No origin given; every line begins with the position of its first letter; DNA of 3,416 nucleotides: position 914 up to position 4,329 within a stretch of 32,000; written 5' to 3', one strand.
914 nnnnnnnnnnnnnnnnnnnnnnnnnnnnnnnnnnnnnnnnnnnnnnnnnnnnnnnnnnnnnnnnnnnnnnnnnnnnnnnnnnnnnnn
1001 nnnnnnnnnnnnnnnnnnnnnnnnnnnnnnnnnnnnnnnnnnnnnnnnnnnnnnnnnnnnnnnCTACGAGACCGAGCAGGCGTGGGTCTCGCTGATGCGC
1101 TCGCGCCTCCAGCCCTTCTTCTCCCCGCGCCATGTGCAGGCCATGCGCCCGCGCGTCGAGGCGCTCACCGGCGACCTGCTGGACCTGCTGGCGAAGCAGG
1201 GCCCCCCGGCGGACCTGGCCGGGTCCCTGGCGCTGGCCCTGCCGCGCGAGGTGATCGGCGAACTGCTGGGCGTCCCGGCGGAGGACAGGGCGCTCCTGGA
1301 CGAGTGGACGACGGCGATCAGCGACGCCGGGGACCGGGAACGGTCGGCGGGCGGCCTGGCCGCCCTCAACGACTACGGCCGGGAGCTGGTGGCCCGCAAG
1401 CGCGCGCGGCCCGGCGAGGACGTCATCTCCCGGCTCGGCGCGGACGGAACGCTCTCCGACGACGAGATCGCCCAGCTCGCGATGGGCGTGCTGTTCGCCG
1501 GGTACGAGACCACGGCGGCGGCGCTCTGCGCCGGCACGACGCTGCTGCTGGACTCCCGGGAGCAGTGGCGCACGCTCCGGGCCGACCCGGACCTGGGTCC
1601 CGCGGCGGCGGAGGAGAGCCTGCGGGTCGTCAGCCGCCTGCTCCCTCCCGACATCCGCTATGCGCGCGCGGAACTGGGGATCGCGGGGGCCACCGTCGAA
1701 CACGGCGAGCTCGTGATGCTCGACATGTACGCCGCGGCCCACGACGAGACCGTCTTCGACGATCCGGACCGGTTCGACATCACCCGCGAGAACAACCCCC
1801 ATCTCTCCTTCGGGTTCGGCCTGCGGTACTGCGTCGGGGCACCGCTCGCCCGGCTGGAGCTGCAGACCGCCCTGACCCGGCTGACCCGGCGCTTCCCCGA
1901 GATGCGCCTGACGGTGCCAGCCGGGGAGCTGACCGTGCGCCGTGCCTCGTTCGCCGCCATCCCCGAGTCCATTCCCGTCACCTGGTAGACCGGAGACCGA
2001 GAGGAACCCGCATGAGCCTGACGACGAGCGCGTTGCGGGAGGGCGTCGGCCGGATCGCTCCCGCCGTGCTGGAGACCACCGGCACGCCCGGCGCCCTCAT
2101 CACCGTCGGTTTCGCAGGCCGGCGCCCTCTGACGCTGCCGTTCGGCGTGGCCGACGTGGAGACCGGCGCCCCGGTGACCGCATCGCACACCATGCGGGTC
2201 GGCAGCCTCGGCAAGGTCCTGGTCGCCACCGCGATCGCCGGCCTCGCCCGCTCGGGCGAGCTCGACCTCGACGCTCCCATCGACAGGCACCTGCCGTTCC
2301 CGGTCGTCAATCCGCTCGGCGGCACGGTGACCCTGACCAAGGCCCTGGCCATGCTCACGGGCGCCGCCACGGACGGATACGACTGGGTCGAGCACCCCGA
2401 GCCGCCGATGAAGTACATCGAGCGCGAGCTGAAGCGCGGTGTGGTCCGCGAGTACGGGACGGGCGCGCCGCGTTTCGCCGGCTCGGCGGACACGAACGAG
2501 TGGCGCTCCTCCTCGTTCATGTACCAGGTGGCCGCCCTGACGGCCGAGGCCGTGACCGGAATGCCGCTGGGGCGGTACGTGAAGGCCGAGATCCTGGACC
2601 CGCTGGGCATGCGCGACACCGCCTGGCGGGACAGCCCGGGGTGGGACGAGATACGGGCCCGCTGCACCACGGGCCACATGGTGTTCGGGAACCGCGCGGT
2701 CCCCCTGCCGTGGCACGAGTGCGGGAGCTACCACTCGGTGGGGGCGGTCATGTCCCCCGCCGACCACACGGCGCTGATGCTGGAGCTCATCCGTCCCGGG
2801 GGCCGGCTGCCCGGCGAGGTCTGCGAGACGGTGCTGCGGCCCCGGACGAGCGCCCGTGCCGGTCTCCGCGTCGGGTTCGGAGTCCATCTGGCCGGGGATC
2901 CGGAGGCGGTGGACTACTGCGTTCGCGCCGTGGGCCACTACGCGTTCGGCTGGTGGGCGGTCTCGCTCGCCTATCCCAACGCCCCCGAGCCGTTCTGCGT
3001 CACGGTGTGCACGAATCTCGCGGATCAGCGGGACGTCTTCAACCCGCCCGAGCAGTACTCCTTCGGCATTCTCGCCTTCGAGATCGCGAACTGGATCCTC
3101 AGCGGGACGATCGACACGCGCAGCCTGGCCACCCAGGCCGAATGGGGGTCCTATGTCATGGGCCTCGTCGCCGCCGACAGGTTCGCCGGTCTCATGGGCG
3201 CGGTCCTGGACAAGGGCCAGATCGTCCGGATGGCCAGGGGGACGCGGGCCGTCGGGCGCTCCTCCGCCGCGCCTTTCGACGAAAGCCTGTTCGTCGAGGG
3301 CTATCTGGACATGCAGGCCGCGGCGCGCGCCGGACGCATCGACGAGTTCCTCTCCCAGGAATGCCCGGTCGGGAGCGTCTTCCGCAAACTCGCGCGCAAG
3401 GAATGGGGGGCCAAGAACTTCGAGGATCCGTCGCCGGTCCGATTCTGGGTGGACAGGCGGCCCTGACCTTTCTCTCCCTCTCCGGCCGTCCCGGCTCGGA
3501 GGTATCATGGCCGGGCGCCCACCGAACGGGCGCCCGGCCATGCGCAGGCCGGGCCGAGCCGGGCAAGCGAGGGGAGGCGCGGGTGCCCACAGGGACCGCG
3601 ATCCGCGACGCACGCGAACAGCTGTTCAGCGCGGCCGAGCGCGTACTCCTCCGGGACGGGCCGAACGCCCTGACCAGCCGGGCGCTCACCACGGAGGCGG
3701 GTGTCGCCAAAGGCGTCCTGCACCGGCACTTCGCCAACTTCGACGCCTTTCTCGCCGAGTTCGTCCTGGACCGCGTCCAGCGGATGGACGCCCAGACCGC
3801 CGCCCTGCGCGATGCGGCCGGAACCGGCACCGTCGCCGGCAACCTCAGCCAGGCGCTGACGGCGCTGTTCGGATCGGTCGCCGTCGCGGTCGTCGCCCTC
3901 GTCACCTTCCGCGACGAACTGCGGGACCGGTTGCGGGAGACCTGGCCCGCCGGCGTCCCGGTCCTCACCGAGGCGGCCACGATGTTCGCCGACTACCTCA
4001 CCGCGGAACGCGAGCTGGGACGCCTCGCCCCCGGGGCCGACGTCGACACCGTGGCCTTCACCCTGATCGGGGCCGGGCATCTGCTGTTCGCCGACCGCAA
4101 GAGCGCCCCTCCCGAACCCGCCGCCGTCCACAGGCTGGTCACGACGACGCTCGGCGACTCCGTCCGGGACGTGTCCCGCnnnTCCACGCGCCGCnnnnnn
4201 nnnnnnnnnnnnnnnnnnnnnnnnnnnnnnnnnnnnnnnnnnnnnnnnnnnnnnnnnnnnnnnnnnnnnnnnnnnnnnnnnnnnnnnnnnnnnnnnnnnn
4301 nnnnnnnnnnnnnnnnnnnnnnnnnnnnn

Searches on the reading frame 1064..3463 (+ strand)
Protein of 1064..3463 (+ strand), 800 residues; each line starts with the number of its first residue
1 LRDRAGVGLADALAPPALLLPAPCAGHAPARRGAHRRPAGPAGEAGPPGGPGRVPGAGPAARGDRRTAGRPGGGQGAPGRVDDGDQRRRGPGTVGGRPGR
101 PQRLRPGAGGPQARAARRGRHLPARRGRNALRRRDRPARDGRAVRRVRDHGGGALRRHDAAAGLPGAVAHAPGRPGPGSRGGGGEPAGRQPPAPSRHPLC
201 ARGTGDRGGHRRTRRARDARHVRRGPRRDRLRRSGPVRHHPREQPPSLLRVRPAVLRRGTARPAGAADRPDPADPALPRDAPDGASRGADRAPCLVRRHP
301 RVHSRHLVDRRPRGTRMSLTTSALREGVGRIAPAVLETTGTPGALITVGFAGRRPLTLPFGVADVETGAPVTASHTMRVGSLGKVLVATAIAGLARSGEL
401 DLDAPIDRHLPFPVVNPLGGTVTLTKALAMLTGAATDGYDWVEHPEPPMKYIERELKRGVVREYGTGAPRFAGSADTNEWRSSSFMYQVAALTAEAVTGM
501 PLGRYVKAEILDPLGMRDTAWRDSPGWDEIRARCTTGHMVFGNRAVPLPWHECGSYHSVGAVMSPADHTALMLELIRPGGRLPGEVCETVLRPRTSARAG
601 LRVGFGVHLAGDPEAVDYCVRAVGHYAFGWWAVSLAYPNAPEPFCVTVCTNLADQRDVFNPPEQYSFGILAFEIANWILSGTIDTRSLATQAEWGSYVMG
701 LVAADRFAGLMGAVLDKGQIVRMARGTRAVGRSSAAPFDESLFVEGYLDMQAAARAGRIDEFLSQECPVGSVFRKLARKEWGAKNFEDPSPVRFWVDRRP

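Call 47: search_protein_families(library=pfam, proteins=[window:1064-3463:+], max_evalue=0.0001)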
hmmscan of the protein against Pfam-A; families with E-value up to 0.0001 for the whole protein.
window:1064-3463:+ (800 aa): 1 family
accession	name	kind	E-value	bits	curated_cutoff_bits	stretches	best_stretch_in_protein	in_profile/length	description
PF00144.29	Beta-lactamase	-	6.1e-33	114.8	27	1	336-654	9-312/329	Beta-lactamase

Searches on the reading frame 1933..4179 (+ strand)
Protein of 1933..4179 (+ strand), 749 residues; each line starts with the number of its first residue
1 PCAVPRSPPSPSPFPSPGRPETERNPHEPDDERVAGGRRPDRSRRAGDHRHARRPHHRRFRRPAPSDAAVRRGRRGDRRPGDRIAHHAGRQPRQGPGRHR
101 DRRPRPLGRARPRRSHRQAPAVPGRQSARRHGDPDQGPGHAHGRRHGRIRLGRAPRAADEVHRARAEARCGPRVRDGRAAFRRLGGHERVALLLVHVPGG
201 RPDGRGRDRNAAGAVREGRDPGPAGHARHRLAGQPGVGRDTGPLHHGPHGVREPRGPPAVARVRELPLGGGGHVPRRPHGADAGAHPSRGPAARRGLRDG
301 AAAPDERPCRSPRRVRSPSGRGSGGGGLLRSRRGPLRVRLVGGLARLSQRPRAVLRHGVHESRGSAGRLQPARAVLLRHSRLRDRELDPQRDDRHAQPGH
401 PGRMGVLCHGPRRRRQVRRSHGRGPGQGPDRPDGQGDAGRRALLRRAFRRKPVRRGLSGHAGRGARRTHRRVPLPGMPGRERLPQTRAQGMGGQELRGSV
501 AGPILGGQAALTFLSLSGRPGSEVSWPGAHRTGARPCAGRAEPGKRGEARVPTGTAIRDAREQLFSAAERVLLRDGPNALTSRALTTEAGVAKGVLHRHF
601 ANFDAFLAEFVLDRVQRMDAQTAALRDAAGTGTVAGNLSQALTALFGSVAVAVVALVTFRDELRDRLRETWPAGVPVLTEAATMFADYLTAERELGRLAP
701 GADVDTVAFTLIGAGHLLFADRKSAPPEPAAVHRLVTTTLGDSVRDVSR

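Call 47: search_protein_families(library=pfam, proteins=[window:1933-4179:+], max_evalue=0.0001)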
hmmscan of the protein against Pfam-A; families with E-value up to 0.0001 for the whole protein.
window:1933-4179:+ (749 aa): 1 family
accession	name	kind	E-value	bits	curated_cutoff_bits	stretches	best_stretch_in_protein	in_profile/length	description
PF00440.29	TetR_N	-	1.8e-07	31.3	24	1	565-608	2-45/47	Bacterial regulatory proteins, tetR family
